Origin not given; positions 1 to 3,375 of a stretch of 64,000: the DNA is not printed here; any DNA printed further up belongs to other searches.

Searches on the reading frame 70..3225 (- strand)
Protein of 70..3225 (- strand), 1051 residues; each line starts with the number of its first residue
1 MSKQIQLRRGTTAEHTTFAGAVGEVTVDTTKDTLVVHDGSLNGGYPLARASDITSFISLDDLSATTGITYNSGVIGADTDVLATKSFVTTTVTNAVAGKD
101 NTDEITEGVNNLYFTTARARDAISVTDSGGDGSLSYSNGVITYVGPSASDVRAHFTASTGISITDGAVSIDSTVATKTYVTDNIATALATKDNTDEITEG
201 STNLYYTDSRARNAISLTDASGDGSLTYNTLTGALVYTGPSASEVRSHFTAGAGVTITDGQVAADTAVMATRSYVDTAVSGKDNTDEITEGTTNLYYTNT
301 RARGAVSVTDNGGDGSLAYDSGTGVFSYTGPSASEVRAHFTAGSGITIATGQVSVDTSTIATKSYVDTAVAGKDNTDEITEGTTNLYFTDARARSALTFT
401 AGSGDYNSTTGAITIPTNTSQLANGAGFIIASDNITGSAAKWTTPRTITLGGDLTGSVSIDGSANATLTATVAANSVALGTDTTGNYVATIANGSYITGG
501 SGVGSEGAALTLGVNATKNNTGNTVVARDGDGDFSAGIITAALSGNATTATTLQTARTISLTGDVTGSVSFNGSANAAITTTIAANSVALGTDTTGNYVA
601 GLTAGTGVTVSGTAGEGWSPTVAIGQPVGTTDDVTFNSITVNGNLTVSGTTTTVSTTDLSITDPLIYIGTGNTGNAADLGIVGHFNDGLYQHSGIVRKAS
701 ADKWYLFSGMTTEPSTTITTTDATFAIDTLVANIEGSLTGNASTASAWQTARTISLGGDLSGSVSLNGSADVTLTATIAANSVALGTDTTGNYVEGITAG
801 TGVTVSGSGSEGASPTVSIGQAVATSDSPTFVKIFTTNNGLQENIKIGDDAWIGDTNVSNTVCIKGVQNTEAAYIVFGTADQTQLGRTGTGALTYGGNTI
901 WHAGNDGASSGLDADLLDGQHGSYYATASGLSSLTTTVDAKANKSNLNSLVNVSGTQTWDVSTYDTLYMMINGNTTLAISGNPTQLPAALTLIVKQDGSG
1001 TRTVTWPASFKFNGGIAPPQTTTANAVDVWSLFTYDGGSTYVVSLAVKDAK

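Call 20: search_protein_families(library=phrogs, proteins=[window:70-3225:-], max_evalue=0.00001)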
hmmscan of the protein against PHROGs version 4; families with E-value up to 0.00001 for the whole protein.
window:70-3225:- (1051 aa): 12 families
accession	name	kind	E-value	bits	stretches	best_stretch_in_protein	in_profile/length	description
phrog_356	-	tail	1.9e-37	130.1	3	411-542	134-263/924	minor tail protein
phrog_697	-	head and packaging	1e-33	116.9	2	517-584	56-123/2079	structural protein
phrog_11011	-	tail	2.1e-27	96.5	3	345-481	442-574/1291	long tail fiber protein distal subunit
phrog_7389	-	tail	1.6e-18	67.7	2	521-629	316-424/732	tail fiber protein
phrog_5181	-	unknown function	1.1e-17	64.6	2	536-666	357-477/763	-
phrog_9648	-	tail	1.8e-14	55.1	1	1-51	1-51/152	tail protein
phrog_8378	-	tail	3.1e-14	52.8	3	545-673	334-449/1446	tail fiber protein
phrog_21722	-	tail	6.8e-11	42.4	1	417-612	28-220/576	long tail fiber protein distal subunit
phrog_9017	-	tail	1.4e-10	42.7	1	940-1042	46-150/159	tail fiber protein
phrog_23820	-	tail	6.4e-10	40.4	0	542-598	46-100/221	tail fiber protein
phrog_3018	-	head and packaging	6.6e-10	39.6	1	518-719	67-269/341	head decoration protein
phrog_34369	-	unknown function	4.6e-08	33.9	0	338-448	117-219/345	-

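Call 66: search_protein_families(library=pfam, proteins=[window:70-3225:-], max_evalue=0.001)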
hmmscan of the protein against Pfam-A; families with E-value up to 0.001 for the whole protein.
window:70-3225:- (1051 aa): 1 family
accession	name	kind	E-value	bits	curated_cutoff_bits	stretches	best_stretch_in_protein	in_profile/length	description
PF18454.7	Mtd_N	-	2.1e-15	56.8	26.3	1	5-40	1-36/37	Major tropism determinant N-terminal domain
